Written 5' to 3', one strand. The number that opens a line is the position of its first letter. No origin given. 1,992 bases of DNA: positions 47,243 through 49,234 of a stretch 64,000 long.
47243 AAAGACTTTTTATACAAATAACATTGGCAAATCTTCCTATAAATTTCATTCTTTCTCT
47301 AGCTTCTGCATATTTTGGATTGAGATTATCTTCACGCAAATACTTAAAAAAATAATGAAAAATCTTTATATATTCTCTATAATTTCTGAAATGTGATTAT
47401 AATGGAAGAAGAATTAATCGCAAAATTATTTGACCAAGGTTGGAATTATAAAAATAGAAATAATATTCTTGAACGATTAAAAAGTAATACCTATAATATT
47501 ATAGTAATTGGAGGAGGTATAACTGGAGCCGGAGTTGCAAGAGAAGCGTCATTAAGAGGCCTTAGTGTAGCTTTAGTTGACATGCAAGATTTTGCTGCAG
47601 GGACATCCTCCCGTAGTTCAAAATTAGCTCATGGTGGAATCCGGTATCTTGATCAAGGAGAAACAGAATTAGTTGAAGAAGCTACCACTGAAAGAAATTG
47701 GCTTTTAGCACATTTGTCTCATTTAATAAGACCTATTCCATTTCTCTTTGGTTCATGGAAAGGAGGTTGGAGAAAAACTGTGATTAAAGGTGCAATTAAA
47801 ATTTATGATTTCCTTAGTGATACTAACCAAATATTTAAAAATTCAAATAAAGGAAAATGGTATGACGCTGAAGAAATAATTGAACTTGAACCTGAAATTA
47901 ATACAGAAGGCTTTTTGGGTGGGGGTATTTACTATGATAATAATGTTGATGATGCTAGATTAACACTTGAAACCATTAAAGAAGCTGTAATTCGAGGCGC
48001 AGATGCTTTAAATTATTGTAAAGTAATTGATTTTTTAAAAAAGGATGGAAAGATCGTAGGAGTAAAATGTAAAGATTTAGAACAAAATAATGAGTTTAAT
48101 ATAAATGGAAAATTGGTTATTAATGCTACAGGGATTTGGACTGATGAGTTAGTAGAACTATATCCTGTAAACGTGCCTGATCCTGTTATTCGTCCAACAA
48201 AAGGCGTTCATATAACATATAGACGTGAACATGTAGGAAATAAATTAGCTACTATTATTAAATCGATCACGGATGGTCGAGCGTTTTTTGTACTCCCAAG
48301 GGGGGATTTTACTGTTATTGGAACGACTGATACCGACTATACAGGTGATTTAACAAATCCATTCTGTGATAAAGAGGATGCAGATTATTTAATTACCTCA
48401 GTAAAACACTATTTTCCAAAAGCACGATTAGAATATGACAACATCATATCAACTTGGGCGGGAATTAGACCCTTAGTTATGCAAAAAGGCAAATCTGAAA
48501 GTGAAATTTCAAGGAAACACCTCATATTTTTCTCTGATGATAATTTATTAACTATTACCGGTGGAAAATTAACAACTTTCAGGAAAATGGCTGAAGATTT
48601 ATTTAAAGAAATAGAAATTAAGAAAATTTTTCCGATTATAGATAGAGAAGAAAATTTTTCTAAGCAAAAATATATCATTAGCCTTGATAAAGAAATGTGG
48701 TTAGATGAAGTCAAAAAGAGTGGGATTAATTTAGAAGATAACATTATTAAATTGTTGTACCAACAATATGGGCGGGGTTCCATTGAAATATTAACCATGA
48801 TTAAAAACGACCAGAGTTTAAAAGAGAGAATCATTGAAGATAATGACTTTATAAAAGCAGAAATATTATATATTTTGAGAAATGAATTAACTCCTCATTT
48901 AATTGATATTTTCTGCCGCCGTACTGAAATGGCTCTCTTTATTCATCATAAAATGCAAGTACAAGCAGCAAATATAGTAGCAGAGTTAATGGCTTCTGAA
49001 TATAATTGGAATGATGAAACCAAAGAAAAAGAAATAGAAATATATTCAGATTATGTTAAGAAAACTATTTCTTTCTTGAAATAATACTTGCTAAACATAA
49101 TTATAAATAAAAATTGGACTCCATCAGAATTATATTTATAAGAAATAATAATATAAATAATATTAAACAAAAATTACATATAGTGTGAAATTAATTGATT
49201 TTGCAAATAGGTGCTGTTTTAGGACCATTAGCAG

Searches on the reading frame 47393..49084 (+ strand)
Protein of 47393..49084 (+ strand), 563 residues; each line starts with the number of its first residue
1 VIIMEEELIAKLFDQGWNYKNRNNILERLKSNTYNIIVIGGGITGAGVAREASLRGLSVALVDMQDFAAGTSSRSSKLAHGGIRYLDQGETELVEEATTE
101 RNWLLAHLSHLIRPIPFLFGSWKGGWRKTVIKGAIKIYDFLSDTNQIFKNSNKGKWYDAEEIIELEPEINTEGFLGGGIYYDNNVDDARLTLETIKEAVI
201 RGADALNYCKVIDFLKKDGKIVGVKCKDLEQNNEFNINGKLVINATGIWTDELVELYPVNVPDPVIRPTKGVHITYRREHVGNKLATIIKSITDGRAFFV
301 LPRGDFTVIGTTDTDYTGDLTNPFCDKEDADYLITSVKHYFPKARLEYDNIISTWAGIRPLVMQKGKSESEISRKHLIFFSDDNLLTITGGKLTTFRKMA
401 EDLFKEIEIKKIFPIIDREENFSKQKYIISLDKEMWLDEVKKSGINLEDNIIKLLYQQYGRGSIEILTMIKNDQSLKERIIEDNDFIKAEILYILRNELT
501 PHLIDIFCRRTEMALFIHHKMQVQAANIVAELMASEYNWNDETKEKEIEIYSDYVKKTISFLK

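Call 3: search_protein_families(library=pfam, proteins=[window:47393-49084:+], max_evalue=0.01)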
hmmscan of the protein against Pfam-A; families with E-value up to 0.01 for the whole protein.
window:47393-49084:+ (563 aa): 7 families
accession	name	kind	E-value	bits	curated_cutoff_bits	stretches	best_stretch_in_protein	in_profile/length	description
PF01266.30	DAO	-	1.2e-53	183.4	27.9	1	36-365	2-316/353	FAD dependent oxidoreductase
PF16901.10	DAO_C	-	6e-20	71.8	31.4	1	443-544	26-126/126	C-terminal domain of alpha-glycerophosphate oxidase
PF00890.30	FAD_binding_2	-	2.9e-06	27.2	20.4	1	36-255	2-211/414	FAD binding domain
PF12831.13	FAD_oxidored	-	1.6e-05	24.8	27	1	36-79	2-45/416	FAD dependent oxidoreductase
PF13450.12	NAD_binding_8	-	0.00046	20.8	21.9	1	38-75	1-38/68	NAD(P)-binding Rossmann-like domain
PF07992.20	Pyr_redox_2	-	0.0028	17.6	26.1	0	34-67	143-176/291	Pyridine nucleotide-disulphide oxidoreductase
PF00732.25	GMC_oxred_N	-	0.0061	16.8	23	0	193-247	132-189/218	GMC oxidoreductase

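Call 7: search_protein_families(library=ncbifam, proteins=[window:47393-49084:+], max_evalue=0.01)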
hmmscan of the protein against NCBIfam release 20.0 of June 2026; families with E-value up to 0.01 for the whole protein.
window:47393-49084:+ (563 aa): 36 families (the best 25 are shown)
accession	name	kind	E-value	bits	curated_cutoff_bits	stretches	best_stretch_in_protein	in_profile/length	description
NF033461.1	glycerol3P_ox_1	equivalog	3.5e-112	375.7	840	2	18-368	3-355/607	type 1 glycerol-3-phosphate oxidase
NF008899.0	PRK12266.1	equivalog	1.5e-93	314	360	1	31-533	4-500/508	glycerol-3-phosphate dehydrogenase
NF009906.0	PRK13369.1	equivalog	1.7e-80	271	352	1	31-530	4-496/502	glycerol-3-phosphate dehydrogenase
TIGR03377.1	glycerol3P_GlpA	equivalog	2.5e-54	184.7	552.8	1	36-514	2-456/530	anaerobic glycerol-3-phosphate dehydrogenase subunit GlpA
NF008313.0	PRK11101.1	equivalog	9.8e-44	149.8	425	1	30-515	5-467/548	anaerobic glycerol-3-phosphate dehydrogenase subunit A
TIGR02352.1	thiamin_ThiO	equivalog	1.3e-17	63.9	250.8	2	152-361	115-305/351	glycine oxidase ThiO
NF033460.1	glycerol3P_ox_II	equivalog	1.5e-12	47.4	460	2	156-364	120-320/361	type 2 glycerol-3-phosphate oxidase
NF009074.0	PRK12409.1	equivalog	1.2e-10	41.2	494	2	155-363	164-364/410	D-amino acid dehydrogenase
NF041080.1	DGGGPL_reductase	equivalog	2.3e-10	39.9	580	1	185-248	92-155/447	digeranylgeranylglycerophospholipid reductase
NF001933.0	PRK00711.1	subfamily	1.8e-06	27.2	383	1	156-361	166-358/429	D-amino acid dehydrogenase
TIGR03197.1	MnmC_Cterm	equivalog_domain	2.7e-06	26.7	174.2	1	36-107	2-74/400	FAD-dependent 5-carboxymethylaminomethyl-2-thiouridine(34) oxidoreductase MnmC1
NF053717.1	VnlPnlRedVprA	equivalog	7.6e-06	25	600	0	30-66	3-39/481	vinyl phenol reductase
TIGR03364.1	HpnW_proposed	hypoth_equivalog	8.4e-06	25.1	285.1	1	34-74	1-41/365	TIGR03364 family FAD-dependent oxidoreductase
NF002480.1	PRK01747.1-1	equivalog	1.1e-05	24.1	540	1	22-99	237-315/645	bifunctional tRNA (5-methylaminomethyl-2-thiouridine)(34)-methyltransferase MnmC2/FAD-dependent 5-carboxymethylaminomethyl-2-thiouridine(34)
NF008425.0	PRK11259.1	equivalog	0.0001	21.4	257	0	194-343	156-302/377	N-methyl-L-tryptophan oxidase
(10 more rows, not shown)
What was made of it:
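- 47393..49084 (+): GlpA/GlpD-like FAD-dependent glycerol-3-phosphate dehydrogenase. It is a neighbour, not part of the conserved cassette. A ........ box lies 28 nt before its GTG start. Pfam DAO plus DAO_C (call 3) and NCBIfam (call 7).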
